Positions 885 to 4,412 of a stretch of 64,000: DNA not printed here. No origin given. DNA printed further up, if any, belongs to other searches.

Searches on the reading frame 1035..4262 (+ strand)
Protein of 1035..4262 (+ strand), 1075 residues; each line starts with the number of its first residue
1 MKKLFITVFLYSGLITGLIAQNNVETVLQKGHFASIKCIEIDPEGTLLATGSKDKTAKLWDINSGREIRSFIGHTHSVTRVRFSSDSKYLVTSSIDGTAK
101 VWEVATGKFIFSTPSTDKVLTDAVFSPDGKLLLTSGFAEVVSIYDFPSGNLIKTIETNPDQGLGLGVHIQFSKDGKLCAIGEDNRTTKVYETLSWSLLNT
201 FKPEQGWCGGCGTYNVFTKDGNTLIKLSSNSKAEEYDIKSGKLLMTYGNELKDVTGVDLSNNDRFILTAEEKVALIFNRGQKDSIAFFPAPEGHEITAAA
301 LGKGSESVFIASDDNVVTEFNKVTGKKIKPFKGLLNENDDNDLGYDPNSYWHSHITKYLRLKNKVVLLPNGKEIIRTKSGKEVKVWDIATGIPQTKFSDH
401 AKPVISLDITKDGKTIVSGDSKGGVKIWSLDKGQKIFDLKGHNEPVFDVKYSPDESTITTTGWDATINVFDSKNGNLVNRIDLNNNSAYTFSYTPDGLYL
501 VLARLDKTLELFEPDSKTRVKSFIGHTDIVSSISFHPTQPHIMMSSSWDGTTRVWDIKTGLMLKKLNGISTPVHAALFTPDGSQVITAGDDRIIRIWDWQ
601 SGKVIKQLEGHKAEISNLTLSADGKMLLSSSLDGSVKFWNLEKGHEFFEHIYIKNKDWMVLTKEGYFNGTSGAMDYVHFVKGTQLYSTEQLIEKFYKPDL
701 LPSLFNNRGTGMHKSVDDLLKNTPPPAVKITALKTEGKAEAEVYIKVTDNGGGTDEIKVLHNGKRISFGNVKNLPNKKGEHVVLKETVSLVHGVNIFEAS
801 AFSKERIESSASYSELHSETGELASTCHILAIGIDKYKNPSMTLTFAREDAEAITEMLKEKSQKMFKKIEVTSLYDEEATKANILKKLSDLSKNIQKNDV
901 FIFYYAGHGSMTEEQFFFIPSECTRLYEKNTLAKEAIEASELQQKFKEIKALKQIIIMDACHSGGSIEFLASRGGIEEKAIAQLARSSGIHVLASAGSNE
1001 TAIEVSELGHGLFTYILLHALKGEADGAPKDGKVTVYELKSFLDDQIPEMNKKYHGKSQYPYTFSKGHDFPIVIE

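Call 46: search_protein_families(library=pfam, proteins=[window:1035-4262:+], max_evalue=0.00001)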
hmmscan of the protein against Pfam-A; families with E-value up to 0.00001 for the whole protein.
window:1035-4262:+ (1075 aa): 48 families (the best 25 are shown)
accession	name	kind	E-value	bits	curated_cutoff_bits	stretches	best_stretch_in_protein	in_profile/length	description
PF25174.1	Beta-prop_THOC3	-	5.4e-80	268.7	305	4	487-646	4-163/272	THOC3 beta-propeller domain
PF25173.1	Beta-prop_WDR3_1st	-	4.6e-78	261.6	154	3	516-658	18-159/184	WDR3 first beta-propeller domain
PF24814.1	WD40_Prp19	-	3.4e-73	246.6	320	3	449-647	12-212/281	Prp19 WD40 domain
PF00400.38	WD40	-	7.3e-70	228.9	27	5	66-102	2-38/39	WD domain, G-beta repeat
PF25175.1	Beta-prop_WDR5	-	1.8e-65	221.5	250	3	437-662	4-229/296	WDR5 beta-propeller domain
PF24817.1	WD40_WDHD1_1st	-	8.1e-65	219.3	109.9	4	34-205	87-264/291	WDHD1 first WD40 domain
PF25168.1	Beta-prop_WDR36-Utp21_2nd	-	1.1e-50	173.2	84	3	542-645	171-273/335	WDR36/Utp21 second beta-propeller domain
PF24807.1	WD40_CDC20-Fz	-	1.2e-49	169.7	200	2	379-639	27-292/292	CDC20/Fizzy WD40 domain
PF25172.1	Beta-prop_WDR3_2nd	-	4e-49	167.9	140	3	370-513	144-287/293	WDR3 second beta-propeller domain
PF23414.1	Beta-prop_EML_2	-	5.4e-48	164.1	90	3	506-660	19-172/266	Echinoderm microtubule-associated protein second beta-propeller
PF24796.1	WDR55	-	3.6e-45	154.7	200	3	364-530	58-225/296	WDR55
PF25391.1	WD40_Gbeta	-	6.5e-41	140.9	150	3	439-648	51-262/340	G protein beta WD-40 repeat protein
PF24805.1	EIF3I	-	3.2e-40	138.7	200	2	28-134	5-110/324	EIF3I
PF24782.2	WD40_MABP1-WDR62_2nd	-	7.6e-40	137.3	290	2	395-641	82-341/341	MABP1/WDR62 second WD40 domain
PF23393.2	Beta-prop_WDR90_POC16_2nd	-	6.7e-34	117.8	60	2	42-284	3-255/291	WDR90/POC16, second beta-propeller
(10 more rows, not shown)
